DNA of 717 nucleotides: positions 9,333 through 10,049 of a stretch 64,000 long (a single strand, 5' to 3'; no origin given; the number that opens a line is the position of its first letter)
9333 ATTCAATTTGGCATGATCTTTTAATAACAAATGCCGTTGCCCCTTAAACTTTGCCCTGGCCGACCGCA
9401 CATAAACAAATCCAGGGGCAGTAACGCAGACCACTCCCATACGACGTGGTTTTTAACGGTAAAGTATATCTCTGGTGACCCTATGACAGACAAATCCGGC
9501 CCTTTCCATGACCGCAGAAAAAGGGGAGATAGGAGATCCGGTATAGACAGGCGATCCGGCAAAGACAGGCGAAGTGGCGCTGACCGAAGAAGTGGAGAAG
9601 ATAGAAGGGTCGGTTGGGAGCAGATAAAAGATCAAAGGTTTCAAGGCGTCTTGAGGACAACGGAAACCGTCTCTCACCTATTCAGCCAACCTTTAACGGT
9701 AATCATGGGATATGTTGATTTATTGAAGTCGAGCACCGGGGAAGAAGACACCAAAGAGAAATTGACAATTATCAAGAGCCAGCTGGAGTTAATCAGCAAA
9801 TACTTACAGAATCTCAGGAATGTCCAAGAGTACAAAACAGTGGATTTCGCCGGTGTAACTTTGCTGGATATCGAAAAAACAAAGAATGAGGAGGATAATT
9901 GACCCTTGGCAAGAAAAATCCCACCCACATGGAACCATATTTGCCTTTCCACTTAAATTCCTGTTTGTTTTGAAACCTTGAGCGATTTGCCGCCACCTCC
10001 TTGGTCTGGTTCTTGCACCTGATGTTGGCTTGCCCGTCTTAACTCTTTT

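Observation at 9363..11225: Repeat-bearing mini HisKA-like protein paired with a REC-HD-GYP regulator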

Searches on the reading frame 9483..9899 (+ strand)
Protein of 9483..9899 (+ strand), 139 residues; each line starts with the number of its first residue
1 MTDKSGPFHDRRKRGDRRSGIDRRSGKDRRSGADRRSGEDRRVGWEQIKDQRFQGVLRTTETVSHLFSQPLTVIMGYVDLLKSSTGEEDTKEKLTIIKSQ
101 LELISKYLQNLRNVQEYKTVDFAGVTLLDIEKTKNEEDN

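Call 10: find_related_loci(query=A1, collection=genome_contigs, flank=6000)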
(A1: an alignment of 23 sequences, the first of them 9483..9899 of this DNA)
Query A1 (139 aa) in genome_contigs; peptide patterns used: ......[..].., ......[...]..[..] (x = any residue, [..] = any of these).
58 stretches matched a pattern; 20 encode a relative of the query (tblastn E <= 1e-3); 20 distinct loci.
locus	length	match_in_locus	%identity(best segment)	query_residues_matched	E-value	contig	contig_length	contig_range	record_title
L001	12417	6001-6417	99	1-139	4e-89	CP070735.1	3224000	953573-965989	MAG: Deltaproteobacteria bacterium isolate bin40 chromosome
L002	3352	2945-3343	73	1-133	2e-61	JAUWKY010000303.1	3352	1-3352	MAG: Syntrophobacterales bacterium isolate CSMAG_2358 CSMAG_2358_k141_456448_length_3352_cov_6.0000, whole genome shotgu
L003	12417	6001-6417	71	1-139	1e-60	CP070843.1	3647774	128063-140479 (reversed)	MAG: Deltaproteobacteria bacterium isolate bin435 chromosome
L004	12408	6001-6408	65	1-139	2e-58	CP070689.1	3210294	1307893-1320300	MAG: Deltaproteobacteria bacterium isolate bin63 chromosome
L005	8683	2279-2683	67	5-139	1e-57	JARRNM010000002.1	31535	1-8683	MAG: Deltaproteobacteria bacterium isolate Spart_124_MAG scaffold_298, whole genome shotgun sequence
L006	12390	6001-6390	69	10-139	4e-57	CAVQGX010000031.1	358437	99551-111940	MAG: uncultured delta proteobacterium isolate MFD09779.bin.3.209 genome assembly, contig: contig_30377, whole genome sho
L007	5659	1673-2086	76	1-136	1e-56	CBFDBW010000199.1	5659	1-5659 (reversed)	MAG TPA_asm: uncultured Syntrophobacterales bacterium isolate SRR26215671_binner23_Refined_43 genome assembly, contig: E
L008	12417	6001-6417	75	1-139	5e-55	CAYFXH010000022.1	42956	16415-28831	MAG TPA_asm: uncultured Desulfobacteraceae bacterium isolate ERP108616_co2_158 genome assembly, contig: NODE_980_length_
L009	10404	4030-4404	68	10-134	4e-54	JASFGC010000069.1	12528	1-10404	MAG: Syntrophobacterales bacterium isolate D0606S20remetaG_Bin_93 D0606S20remetaG_FD_scaffold_233_c1, whole genome shotg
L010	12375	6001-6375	68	10-134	6e-54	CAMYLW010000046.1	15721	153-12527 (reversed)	MAG: Desulfobacterota bacterium isolate FCS_Desulfobacterota_29 genome assembly, contig: scaffold_3335, whole genome sho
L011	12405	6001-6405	65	5-139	4e-53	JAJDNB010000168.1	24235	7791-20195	MAG: Deltaproteobacteria bacterium isolate ALJrbin.12 k141_3771856, whole genome shotgun sequence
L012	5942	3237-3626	65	10-139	4e-53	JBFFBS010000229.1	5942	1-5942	MAG: Syntrophobacteria bacterium isolate Mix_mud12.2021.10.10 k141_970842_length_5942_cov_12.1312, whole genome shotgun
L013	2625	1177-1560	65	10-137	2e-51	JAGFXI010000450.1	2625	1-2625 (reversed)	MAG: Deltaproteobacteria bacterium isolate CTSoil_058 scaffold_182924, whole genome shotgun sequence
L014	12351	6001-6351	70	22-138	2e-40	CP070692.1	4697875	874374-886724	MAG: Deltaproteobacteria bacterium isolate bin617 chromosome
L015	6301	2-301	63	40-139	2e-40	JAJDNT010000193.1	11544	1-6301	MAG: Deltaproteobacteria bacterium isolate ALSabin.159 k141_5798310, whole genome shotgun sequence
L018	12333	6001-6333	46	28-139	1e-26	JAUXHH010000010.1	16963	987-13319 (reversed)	MAG: Desulfobacterales bacterium isolate CSMAG_2950 CSMAG_2950_k119_8097_length_16963_cov_8.5108, whole genome shotgun s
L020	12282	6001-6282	26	46-137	2e-7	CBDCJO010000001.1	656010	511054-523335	MAG: Candidatus Latescibacterota bacterium isolate e8a457ff-d6c0-45dd-8553-2519624e1a5f genome assembly, contig: contig_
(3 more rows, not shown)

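Call 19: search_solved_structures(query=A1, max_evalue=1, show_alignments=3)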
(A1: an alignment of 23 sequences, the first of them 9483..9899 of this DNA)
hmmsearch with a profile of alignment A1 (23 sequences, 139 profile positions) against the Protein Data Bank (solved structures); distinct sequences matched with E-value up to 1: 9.
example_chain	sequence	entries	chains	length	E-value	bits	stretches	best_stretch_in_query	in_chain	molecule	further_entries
4jas_A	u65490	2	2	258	0.0024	20.9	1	61-116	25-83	Histidine kinase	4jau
3a0r_A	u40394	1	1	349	0.027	17.5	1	55-128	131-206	Sensor protein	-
5uht_A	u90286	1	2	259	0.22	14.5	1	61-116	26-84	Sensor histidine kinase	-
2c2a_A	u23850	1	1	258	0.22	14.5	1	61-116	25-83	SENSOR HISTIDINE KINASE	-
3dge_A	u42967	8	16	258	0.22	14.5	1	61-116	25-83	Sensor protein | Histidine kinase | Sensor histidine kinase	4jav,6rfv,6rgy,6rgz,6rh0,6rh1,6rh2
6azr_A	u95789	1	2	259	0.23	14.4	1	61-116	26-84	Sensor histidine kinase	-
4jq0_A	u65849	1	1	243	0.39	13.7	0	7-41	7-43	Fibroblast growth factor 12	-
7n0e_A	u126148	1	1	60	0.41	13.6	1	62-104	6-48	Histidine kinase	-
3d36_A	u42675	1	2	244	0.48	13.4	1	48-102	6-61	Sporulation kinase B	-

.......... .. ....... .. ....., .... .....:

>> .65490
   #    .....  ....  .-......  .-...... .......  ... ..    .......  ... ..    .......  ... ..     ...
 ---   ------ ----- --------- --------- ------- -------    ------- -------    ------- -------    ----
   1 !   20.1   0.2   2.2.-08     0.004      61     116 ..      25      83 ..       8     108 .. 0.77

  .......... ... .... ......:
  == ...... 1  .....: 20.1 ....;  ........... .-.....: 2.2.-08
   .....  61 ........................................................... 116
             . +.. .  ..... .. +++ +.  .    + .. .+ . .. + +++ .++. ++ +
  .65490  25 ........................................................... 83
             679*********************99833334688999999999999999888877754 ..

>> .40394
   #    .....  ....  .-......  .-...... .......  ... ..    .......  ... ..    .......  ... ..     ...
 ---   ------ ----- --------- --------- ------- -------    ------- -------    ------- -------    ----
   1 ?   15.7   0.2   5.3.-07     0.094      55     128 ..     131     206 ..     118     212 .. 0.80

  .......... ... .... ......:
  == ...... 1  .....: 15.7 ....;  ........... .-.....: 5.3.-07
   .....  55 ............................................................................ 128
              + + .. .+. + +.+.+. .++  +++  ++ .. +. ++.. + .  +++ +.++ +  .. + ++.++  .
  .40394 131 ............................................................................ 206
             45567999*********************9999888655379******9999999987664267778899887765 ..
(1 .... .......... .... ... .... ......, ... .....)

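Call 25: predict_structure(alignment_id=A1)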
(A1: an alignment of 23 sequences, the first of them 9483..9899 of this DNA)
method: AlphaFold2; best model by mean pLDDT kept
length: 139 residues; sequences in the alignment: 23
mean_pLDDT: 63.0   pTM: 0.39
mean pLDDT of the five models: 63.0, 62.6, 62.5, 61.8, 59.4
residues with pLDDT >= 90: 0; 70-90: 48; 50-70: 51; < 50: 40
segments of 3 or more residues with pLDDT < 50: 1-9, 11-19, 35-37, 121-123, 132-139
pLDDT, mean of each block of 10 residues (from residue 1): 42 48 50 50 53 65 76 87 84 88 83 59 51 44
secondary structure, 60 per line:
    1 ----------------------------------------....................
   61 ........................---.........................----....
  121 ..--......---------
elements in order: H41-84 H88-112 E117-122 E125-130

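Call 27: search_protein_representatives(alignment_id=A1)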
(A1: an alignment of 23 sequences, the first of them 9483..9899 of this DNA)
Query: 23 sequences, 139 profile positions. Proteins with E-value up to 0.001 (for the whole library): 839; up to 1e-10: 25; up to 1e-30: 8. The best 150 are listed.
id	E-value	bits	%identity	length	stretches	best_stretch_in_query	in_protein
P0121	6.1e-66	236.7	-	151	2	10-137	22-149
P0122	4.3e-45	169.1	-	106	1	7-99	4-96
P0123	9.1e-45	168.1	-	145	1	1-136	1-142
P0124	2.7e-44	166.5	-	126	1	1-95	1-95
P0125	1.8e-36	141.2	-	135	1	44-139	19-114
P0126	1.4e-33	131.9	-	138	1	6-134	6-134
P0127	1.5e-32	128.5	-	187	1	15-134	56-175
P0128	2.7e-31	124.4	-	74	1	66-138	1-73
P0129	3.4e-29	117.6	-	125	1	1-90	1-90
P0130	2.8e-26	108.2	-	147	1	12-134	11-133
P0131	1.2e-20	90.0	-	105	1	19-100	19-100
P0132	1.1e-17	80.3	-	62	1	78-138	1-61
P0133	1.3e-14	70.4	-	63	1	75-134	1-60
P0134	2.8e-14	69.3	-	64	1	75-137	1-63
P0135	9.6e-13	64.3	-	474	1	39-137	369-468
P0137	2.6e-12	62.9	-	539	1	27-138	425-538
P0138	2.6e-12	62.9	-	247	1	50-133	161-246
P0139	2.4e-11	59.8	-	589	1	39-135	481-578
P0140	3.3e-11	59.3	-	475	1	42-132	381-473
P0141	3.4e-11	59.3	-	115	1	51-133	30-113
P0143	5.2e-11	58.7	-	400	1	40-133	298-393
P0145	9.4e-11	57.9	-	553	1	37-133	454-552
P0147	2.5e-10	56.5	-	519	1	35-136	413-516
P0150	4.0e-10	55.8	-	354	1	29-136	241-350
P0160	9.7e-10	54.6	-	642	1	41-136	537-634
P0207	1.8e-08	50.5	-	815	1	39-134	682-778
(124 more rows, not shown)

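Call 28: search_protein_families(library=pfam, proteins=[P0135, P0137, P0139, P0140, P0143, P0145, P0147, P0160, P0207, P0138], max_evalue=0.001)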
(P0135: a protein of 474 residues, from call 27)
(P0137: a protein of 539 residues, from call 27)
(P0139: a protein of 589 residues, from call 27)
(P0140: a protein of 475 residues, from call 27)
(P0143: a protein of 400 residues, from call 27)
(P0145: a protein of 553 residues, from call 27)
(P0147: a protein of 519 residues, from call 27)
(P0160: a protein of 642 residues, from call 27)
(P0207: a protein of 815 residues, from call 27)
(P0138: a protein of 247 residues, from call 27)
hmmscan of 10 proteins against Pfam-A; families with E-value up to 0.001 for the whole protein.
P0135 (474 aa): 5 families
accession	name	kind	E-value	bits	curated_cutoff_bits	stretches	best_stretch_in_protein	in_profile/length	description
PF00072.30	Response_reg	-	4e-34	117.6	30.2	2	127-236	1-107/111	Response regulator receiver domain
PF13426.13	PAS_9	-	3.6e-11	43.7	27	1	268-369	2-103/103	PAS domain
PF00512.31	HisKA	-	2.5e-09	37.5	26.9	1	389-449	5-64/66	His Kinase A (phospho-acceptor) domain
PF00989.32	PAS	-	2.2e-07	31.3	22.6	1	257-367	1-113/113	PAS fold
PF13188.13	PAS_8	-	2.4e-07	30.8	21.8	1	257-307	1-47/65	PAS domain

P0137 (539 aa): 6 families
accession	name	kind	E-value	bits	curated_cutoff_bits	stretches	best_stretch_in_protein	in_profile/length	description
PF13426.13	PAS_9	-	5.5e-12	46.3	27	1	343-436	3-102/103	PAS domain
PF00497.25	SBP_bac_3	-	4e-11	43.3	26.4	1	49-258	7-130/132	Bacterial extracellular solute-binding proteins, family 3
PF00989.32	PAS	-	3.2e-10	40.5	22.6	1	333-427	3-103/113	PAS fold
PF08447.18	PAS_3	-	4.1e-08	33.8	25.6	1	353-432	2-88/89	PAS fold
PF13188.13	PAS_8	-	1.9e-07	31.2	21.8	1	331-384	1-55/65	PAS domain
PF00512.31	HisKA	-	5.7e-07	29.9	26.9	1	456-515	4-62/66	His Kinase A (phospho-acceptor) domain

P0139 (589 aa): 5 families
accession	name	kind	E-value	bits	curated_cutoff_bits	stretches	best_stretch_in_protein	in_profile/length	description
PF13188.13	PAS_8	-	5.3e-18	64.7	21.8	1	375-420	1-44/65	PAS domain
PF13426.13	PAS_9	-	6e-18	65.5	27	2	387-481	3-103/103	PAS domain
PF08448.16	PAS_4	-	7.4e-13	49.1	23.1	1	256-364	2-109/110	PAS fold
PF00512.31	HisKA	-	1.6e-08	34.9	26.9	1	502-558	6-61/66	His Kinase A (phospho-acceptor) domain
PF00989.32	PAS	-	1.7e-08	34.9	22.6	0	375-412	1-37/113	PAS fold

P0140 (475 aa): 4 families
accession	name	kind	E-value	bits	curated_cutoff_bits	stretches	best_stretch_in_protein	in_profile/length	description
PF00512.31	HisKA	-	3.2e-12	46.7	26.9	1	397-453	4-59/66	His Kinase A (phospho-acceptor) domain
PF13426.13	PAS_9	-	3e-10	40.7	27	1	278-378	2-103/103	PAS domain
PF13188.13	PAS_8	-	5.7e-06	26.5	21.8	0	145-186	2-40/65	PAS domain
PF00989.32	PAS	-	1.8e-05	25.2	22.6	0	271-376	5-113/113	PAS fold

P0143 (400 aa): 7 families
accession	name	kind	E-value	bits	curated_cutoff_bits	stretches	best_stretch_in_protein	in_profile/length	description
PF08448.16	PAS_4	-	2e-25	89.6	23.1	2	62-168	2-110/110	PAS fold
PF00989.32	PAS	-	1.8e-23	83.1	22.6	2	178-295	1-113/113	PAS fold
PF08447.18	PAS_3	-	4.1e-19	69.1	25.6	1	201-292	2-89/89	PAS fold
PF13426.13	PAS_9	-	1.8e-17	63.9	27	1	194-297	7-103/103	PAS domain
PF13188.13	PAS_8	-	9.4e-12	44.8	21.8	1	178-235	1-54/65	PAS domain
PF00512.31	HisKA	-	3.2e-09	37.1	26.9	1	316-374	4-61/66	His Kinase A (phospho-acceptor) domain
PF14598.12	PAS_11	-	2e-06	28.2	25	1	193-292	7-100/109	PAS domain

P0145 (553 aa): 8 families
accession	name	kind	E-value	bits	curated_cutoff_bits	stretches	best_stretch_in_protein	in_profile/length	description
PF13426.13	PAS_9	-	9.1e-13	48.8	27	1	355-456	2-103/103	PAS domain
PF00989.32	PAS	-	3.2e-12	46.9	22.6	1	345-453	2-112/113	PAS fold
PF13188.13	PAS_8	-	4.7e-08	33.1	21.8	1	344-397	1-54/65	PAS domain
PF00512.31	HisKA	-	1e-07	32.3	26.9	1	475-531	4-59/66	His Kinase A (phospho-acceptor) domain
PF08447.18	PAS_3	-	3.5e-07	30.8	25.6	1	365-440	1-76/89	PAS fold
PF01590.32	GAF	-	3.6e-06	28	22.4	1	266-330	67-133/133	GAF domain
PF08448.16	PAS_4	-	2.1e-05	25.1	23.1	0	351-458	2-109/110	PAS fold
PF13185.12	GAF_2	-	2.8e-05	24.8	28.6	0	267-330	73-135/136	GAF domain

P0147 (519 aa): 7 families
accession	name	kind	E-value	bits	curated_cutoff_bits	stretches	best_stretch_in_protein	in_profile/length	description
PF00989.32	PAS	-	7e-37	126.3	22.6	3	303-415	1-113/113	PAS fold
PF13426.13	PAS_9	-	1.3e-36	125.4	27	3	314-417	2-103/103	PAS domain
PF08448.16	PAS_4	-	2.9e-29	102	23.1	2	176-292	2-109/110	PAS fold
PF08447.18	PAS_3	-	2.7e-27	95.3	25.6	3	326-412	2-89/89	PAS fold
PF13188.13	PAS_8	-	1.5e-17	63.2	21.8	2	45-98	2-51/65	PAS domain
PF00512.31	HisKA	-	2.2e-08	34.4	26.9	1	436-492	4-59/66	His Kinase A (phospho-acceptor) domain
PF24820.1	Diguanyl_cycl_sensor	-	6.4e-05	23.3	28.1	0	55-145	7-100/109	Diguanylate cyclase-like sensor domain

P0160 (642 aa): 7 families
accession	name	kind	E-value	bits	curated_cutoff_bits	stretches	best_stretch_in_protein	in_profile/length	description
PF13426.13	PAS_9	-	2e-38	131.2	27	3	431-534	3-102/103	PAS domain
PF00989.32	PAS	-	8e-38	129.4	22.6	3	172-280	2-113/113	PAS fold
PF13188.13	PAS_8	-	8.8e-32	108.4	21.8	4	53-107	4-54/65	PAS domain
PF08448.16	PAS_4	-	3.8e-27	95.1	23.1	2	177-283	1-108/110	PAS fold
PF08447.18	PAS_3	-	4.5e-23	81.8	25.6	2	194-276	2-88/89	PAS fold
PF00512.31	HisKA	-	5.6e-10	39.6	26.9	1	554-611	4-60/66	His Kinase A (phospho-acceptor) domain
PF12860.13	PAS_7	-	1.5e-05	25.5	27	0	301-412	1-115/115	PAS fold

P0207 (815 aa): 8 families
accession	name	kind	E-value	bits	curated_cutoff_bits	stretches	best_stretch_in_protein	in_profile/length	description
PF13426.13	PAS_9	-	4e-13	50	27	2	291-386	8-103/103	PAS domain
PF00989.32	PAS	-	2.2e-12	47.4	22.6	2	577-625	2-49/113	PAS fold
PF08448.16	PAS_4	-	3.1e-12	47.1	23.1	1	284-387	5-108/110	PAS fold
PF13188.13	PAS_8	-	3.5e-09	36.7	21.8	1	576-628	1-49/65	PAS domain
PF00512.31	HisKA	-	1.9e-06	28.3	26.9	1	701-759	4-61/66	His Kinase A (phospho-acceptor) domain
PF01590.32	GAF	-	4.3e-06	27.7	22.4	1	425-562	8-133/133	GAF domain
PF13185.12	GAF_2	-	2.6e-05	24.9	28.6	1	417-556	2-130/136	GAF domain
PF13492.12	GAF_3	-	0.0003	21.6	27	1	419-562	2-127/129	GAF domain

P0138 (247 aa): 1 family
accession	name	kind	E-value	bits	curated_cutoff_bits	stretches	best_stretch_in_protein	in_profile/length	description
PF13426.13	PAS_9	-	6.6e-06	26.8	27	1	21-108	7-94/103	PAS domain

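Call 29: fold_search(model_id=the predicted structure, library=pdb)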
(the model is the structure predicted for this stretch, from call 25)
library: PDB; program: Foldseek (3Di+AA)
matches with E <= 10: 388; with E <= 0.001: 0
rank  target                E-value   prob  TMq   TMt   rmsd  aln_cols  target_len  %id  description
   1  7n0e_B                1.2e-01  1.00  0.39  0.28   1.4        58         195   14  Co-complex of the histidine kinase region of RetS and the dimerization and histidine phosphotransfer domain of GacS (released 2022-03-09)
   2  7n0e_A                1.3e-01  1.00  0.40  0.90   1.3        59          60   22  Co-complex of the histidine kinase region of RetS and the dimerization and histidine phosphotransfer domain of GacS (released 2022-03-09)
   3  4bix_A                1.5e-01  0.97  0.39  0.25   4.9        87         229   16  Crystal structure of CpxAHDC (monoclinic form 1) (released 2014-02-12)
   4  7z8n_A                1.8e-01  0.98  0.36  0.18   8.6        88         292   23  GacS histidine kinase from Pseudomonas aeruginosa (released 2022-07-13)
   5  8a6x_B                2.1e-01  0.99  0.43  0.18   2.9        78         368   17  Crystal structure of a chimeric LOV-Histidine kinase SB2F1 (asymmetrical variant, trigonal form with long c axis) (released 2024-01-10)
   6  8a7f_B                2.2e-01  0.99  0.45  0.19   3.3        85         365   16  Crystal structure of a chimeric LOV-Histidine kinase SB2F1-I66R mutant (asymmetrical variant, trigonal form with long  (released 2024-01-10)
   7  4biz_B                2.2e-01  0.63  0.27  0.19   6.4        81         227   16  Crystal structure of CpxAHDC (orthorhombic form 2) (released 2014-04-23)
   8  4mt8_B                2.3e-01  0.99  0.42  0.57   2.8        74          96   11  Structure of the ERS1 dimerization and histidine phosphotransfer domain from Arabidopsis thaliana (released 2014-10-01)
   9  4biv_A                2.3e-01  0.97  0.39  0.22   3.6        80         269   16  Crystal structure of CpxAHDC (trigonal form) (released 2014-02-12)
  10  8a7h_A                2.8e-01  0.99  0.44  0.18   2.6        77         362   17  Crystal structure of a chimeric LOV-Histidine kinase SB2F1-I66R mutant (light state; asymmetrical variant, trigonal fo (released 2024-01-10)
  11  8a3u                  2.8e-01  0.98  0.43  0.18   2.8        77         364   17  Crystal structure of a chimeric LOV-Histidine kinase SB2F1 (symmetrical variant, trigonal form with short c-axis) (released 2023-12-20)
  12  8a7f_A                3.2e-01  0.98  0.43  0.18   2.8        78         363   17  Crystal structure of a chimeric LOV-Histidine kinase SB2F1-I66R mutant (asymmetrical variant, trigonal form with long  (released 2024-01-10)
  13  4cb0_B                3.4e-01  0.96  0.35  0.23   4.5        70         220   17  Crystal structure of CpxAHDC in complex with ATP (hexagonal form) (released 2014-02-12)
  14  4mtx_D                3.6e-01  0.97  0.43  0.60   2.9        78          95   10  Structure of the ERS1 dimerization and histidine phosphotransfer domain from Arabidopsis thaliana (released 2014-10-01)
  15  4mtx_C                5.3e-01  0.93  0.41  0.57   3.9        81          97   10  Structure of the ERS1 dimerization and histidine phosphotransfer domain from Arabidopsis thaliana (released 2014-10-01)
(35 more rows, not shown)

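Call 32: find_encoding_contigs(protein=P0147, flank=4000, max_places=4)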
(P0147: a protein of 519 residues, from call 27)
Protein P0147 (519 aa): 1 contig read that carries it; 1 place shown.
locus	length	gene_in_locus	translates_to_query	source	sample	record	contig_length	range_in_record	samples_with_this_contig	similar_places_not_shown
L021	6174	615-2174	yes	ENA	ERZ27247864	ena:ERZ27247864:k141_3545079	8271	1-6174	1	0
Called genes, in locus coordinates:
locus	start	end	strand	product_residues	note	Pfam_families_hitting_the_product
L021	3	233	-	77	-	?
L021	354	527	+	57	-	-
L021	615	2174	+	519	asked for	PF00989:PAS, PF13426:PAS_9, PF08447:PAS_3, PF00989:PAS, PF08448:PAS_4, PF13426:PAS_9, PF00989:PAS, PF08448:PAS_4, +4 more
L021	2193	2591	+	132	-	PF00072:Response_reg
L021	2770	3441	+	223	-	PF14512:TM1586_NiRdase (faint), PF00881:Nitroreductase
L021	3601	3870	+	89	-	PF00216:Bac_DNA_binding, PF18291:HU-HIG (weak)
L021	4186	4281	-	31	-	-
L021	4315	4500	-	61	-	-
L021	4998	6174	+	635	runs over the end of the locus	PF00005:ABC_tran, PF00006:ATP-synt_ab (faint), PF13555:AAA_29 (faint), PF02463:SMC_N (faint), PF13191:AAA_16 (faint), PF12848:ABC_tran_Xtn, PF00005:ABC_tran, PF16326:ABC_tran_CTD, +2 more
